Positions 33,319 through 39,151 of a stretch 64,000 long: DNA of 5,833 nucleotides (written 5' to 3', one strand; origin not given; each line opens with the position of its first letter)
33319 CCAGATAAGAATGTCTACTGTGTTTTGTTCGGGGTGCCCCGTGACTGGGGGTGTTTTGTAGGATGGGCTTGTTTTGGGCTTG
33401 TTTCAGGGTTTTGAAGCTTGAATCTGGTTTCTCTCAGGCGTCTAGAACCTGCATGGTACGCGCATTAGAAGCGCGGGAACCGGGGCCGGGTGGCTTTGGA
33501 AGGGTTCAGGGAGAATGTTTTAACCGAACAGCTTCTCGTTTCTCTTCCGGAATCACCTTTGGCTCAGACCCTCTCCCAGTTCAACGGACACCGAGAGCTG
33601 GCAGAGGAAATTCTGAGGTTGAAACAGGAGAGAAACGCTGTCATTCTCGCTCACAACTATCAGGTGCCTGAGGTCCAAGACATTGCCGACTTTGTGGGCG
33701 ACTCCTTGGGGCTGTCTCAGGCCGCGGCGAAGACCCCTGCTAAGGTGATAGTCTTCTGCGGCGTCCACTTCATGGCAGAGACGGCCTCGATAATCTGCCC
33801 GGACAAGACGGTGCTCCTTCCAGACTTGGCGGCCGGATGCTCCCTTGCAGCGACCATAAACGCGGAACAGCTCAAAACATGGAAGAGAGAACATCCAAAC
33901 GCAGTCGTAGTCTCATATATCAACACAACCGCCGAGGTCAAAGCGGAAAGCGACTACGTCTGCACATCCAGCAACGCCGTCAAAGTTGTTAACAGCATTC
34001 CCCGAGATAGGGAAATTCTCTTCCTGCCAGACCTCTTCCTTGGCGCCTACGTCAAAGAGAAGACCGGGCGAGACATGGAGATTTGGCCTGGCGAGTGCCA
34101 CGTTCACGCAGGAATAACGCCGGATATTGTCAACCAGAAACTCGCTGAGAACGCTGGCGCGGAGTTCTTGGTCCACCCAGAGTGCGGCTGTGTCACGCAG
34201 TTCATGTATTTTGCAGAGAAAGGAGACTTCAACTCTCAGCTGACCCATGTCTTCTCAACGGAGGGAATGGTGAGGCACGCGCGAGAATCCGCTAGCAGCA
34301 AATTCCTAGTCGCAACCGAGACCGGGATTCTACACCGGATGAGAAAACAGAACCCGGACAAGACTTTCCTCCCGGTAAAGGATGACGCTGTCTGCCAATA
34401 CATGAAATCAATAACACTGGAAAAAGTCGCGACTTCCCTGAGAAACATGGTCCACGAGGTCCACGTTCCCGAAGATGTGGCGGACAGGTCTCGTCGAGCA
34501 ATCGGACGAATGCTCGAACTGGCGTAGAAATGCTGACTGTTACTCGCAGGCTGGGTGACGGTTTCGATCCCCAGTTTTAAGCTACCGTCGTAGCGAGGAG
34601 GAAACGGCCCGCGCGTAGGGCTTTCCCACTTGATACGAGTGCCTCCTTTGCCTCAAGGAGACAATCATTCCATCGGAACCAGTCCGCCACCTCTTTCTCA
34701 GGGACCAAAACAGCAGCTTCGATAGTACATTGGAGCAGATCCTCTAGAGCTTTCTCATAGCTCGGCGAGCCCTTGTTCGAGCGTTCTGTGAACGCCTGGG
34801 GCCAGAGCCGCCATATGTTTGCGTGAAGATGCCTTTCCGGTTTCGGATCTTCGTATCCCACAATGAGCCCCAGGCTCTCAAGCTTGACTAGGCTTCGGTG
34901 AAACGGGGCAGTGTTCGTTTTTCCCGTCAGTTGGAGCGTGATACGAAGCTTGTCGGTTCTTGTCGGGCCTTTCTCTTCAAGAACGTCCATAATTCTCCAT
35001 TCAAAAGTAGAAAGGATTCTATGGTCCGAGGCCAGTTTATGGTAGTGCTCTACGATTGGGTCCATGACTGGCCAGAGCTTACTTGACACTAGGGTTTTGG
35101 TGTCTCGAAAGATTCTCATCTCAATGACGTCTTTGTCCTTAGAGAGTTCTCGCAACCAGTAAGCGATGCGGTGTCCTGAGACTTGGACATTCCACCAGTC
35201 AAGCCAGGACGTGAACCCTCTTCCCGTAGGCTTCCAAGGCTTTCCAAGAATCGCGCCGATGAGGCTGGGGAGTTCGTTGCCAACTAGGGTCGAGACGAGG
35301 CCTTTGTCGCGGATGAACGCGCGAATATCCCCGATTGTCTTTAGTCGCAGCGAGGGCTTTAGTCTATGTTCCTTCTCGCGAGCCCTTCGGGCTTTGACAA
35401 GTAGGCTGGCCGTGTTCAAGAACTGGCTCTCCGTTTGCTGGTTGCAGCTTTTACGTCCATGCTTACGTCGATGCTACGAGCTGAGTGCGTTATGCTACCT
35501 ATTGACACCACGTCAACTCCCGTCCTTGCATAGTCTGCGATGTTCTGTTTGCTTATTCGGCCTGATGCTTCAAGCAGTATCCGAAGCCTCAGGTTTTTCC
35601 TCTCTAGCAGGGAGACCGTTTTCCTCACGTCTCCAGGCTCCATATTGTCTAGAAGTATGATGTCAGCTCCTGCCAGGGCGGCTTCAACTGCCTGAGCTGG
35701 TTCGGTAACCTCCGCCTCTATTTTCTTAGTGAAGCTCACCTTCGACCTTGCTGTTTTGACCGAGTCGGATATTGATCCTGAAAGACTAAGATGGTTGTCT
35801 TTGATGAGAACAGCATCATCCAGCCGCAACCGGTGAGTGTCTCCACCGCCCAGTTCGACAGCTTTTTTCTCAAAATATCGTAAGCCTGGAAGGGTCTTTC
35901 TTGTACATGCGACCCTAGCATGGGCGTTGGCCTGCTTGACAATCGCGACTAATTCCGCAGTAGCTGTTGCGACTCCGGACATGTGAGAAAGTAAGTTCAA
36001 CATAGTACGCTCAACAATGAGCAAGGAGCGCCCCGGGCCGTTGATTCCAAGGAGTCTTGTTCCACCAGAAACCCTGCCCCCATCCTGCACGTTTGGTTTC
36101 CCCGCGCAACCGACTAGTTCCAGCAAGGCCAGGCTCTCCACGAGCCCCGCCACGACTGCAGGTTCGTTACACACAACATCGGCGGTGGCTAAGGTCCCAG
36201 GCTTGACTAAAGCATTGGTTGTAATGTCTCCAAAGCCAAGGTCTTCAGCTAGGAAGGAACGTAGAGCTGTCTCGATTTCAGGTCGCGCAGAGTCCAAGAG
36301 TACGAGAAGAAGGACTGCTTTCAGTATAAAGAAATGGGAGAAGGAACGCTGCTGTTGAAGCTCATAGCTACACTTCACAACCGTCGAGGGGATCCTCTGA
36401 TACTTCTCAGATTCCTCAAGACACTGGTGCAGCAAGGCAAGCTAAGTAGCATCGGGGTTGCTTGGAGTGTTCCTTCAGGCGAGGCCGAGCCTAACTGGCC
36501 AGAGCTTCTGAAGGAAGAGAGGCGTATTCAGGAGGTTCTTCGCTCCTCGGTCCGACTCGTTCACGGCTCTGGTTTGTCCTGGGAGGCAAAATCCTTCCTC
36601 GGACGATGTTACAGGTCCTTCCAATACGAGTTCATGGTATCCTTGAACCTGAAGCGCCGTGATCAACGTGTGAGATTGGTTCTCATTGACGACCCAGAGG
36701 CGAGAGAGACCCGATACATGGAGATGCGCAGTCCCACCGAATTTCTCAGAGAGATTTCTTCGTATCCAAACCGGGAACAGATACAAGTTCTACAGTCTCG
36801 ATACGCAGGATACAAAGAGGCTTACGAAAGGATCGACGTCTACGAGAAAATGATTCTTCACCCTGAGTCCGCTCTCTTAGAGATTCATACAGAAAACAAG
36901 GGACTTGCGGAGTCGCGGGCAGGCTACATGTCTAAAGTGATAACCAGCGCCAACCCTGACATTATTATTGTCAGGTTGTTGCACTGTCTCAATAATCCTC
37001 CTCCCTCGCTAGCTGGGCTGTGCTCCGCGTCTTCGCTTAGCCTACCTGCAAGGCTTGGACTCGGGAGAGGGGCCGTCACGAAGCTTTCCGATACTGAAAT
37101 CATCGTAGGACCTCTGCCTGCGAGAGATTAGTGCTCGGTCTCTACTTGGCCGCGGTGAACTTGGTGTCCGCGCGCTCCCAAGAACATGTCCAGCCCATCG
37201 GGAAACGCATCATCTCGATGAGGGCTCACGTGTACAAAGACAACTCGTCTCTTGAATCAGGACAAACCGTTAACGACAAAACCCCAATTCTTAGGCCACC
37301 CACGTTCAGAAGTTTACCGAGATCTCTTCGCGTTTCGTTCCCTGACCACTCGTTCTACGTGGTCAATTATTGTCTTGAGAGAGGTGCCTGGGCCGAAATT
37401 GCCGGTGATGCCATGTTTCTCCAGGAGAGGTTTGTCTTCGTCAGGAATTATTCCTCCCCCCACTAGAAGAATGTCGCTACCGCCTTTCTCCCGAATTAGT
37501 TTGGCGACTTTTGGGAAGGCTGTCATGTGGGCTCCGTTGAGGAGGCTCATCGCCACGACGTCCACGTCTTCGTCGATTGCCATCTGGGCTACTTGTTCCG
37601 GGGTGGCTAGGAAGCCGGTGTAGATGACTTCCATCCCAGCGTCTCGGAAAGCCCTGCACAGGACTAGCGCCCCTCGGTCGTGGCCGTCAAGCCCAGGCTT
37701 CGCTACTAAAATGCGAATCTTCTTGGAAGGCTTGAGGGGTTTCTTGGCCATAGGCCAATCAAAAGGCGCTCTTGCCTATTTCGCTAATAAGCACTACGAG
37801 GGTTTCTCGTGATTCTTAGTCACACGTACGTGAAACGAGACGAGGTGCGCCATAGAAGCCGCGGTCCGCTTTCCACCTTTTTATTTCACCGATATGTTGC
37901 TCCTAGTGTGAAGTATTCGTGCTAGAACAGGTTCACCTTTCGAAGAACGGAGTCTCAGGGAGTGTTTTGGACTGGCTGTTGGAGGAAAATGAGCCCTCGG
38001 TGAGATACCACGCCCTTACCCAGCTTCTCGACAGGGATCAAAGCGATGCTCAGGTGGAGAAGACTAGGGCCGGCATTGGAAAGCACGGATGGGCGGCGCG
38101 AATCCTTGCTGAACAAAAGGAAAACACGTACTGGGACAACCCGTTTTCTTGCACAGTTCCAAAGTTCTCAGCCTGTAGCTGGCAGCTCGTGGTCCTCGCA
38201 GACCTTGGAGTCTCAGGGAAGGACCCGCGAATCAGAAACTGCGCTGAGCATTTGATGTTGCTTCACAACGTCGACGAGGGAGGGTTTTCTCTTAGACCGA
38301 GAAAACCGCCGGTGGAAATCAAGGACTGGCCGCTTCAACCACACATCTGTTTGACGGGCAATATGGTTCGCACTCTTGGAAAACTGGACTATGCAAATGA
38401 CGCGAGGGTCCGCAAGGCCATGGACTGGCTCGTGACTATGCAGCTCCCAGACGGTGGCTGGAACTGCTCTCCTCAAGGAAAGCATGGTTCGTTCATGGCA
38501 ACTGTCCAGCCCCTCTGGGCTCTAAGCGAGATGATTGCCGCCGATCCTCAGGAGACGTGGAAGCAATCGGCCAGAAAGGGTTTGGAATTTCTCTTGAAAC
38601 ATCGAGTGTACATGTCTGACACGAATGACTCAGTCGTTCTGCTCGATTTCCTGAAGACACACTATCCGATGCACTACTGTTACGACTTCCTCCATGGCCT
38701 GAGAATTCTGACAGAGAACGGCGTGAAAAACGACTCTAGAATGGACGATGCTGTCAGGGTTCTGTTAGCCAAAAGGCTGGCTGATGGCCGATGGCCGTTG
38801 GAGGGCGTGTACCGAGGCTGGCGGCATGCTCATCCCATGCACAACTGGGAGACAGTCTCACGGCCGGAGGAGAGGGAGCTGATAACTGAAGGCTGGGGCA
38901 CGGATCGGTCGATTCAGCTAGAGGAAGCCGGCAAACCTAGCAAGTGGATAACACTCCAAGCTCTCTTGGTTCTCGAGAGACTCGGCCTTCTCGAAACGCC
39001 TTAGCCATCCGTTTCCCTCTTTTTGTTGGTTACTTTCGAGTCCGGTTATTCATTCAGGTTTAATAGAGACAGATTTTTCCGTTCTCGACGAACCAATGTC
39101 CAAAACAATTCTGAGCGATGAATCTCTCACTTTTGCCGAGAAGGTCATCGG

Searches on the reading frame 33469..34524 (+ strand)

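Call 83: search_protein_families(library=pfam, proteins=[window:33469-34524:+], max_evalue=0.00001)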
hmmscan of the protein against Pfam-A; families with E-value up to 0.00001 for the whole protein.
window:33469-34524:+ (352 aa): 1 family
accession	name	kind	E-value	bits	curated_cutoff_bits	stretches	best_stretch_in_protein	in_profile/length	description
PF02445.21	NadA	-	1.8e-117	392.2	27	1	46-350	1-295/295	Quinolinate synthetase A protein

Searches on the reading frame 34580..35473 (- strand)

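Call 56: search_protein_families(library=pfam, proteins=[window:34580-35473:-], max_evalue=0.0001)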
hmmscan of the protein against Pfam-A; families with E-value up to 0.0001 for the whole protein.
window:34580-35473:- (298 aa): 1 family
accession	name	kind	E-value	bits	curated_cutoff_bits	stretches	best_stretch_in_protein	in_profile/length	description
PF24741.1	AlkZ-rel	-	1.4e-08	34.9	26.5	1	87-206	33-152/221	AlkZ related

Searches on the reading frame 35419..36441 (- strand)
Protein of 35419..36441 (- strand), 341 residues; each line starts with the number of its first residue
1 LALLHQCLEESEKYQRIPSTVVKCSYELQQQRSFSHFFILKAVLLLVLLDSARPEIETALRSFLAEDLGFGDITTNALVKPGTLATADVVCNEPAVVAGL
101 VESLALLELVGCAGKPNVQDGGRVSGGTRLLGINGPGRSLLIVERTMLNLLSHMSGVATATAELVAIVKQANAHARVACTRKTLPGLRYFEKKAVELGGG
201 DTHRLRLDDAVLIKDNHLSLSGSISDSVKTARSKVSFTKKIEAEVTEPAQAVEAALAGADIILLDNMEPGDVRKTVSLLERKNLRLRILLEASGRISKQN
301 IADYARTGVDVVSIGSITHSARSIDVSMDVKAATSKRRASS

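Call 56: search_protein_families(library=pfam, proteins=[window:35419-36441:-], max_evalue=0.0001)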
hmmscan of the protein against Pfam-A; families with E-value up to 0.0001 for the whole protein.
window:35419-36441:- (341 aa): 2 families
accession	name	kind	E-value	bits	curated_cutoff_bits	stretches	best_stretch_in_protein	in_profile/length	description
PF01729.25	QRPTase_C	-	1.2e-59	201.2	23.1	1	157-329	1-169/169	Quinolinate phosphoribosyl transferase, C-terminal domain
PF02749.22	QRPTase_N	-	1.8e-17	63.7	27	1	72-155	1-82/82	Quinolinate phosphoribosyl transferase, N-terminal domain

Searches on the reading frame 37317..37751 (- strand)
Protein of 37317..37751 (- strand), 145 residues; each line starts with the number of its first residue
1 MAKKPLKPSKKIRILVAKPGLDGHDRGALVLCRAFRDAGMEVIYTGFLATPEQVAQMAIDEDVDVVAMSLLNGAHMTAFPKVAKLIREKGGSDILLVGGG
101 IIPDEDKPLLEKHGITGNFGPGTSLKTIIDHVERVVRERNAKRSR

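Call 56: search_protein_families(library=pfam, proteins=[window:37317-37751:-], max_evalue=0.0001)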
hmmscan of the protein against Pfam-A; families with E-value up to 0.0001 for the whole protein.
window:37317-37751:- (145 aa): 1 family
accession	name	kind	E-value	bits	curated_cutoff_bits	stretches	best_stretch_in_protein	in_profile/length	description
PF02310.24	B12-binding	-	2.4e-24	85.9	32.1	1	13-124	2-115/121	B12 binding domain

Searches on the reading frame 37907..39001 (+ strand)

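Call 56: search_protein_families(library=pfam, proteins=[window:37907-39001:+], max_evalue=0.0001)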
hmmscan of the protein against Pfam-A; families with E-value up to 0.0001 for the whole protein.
window:37907-39001:+ (365 aa): 1 family
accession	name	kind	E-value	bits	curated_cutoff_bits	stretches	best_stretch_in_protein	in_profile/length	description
PF13243.12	SQHop_cyclase_C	-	4.8e-06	26.3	26.1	1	154-233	194-278/319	Squalene-hopene cyclase C-terminal domain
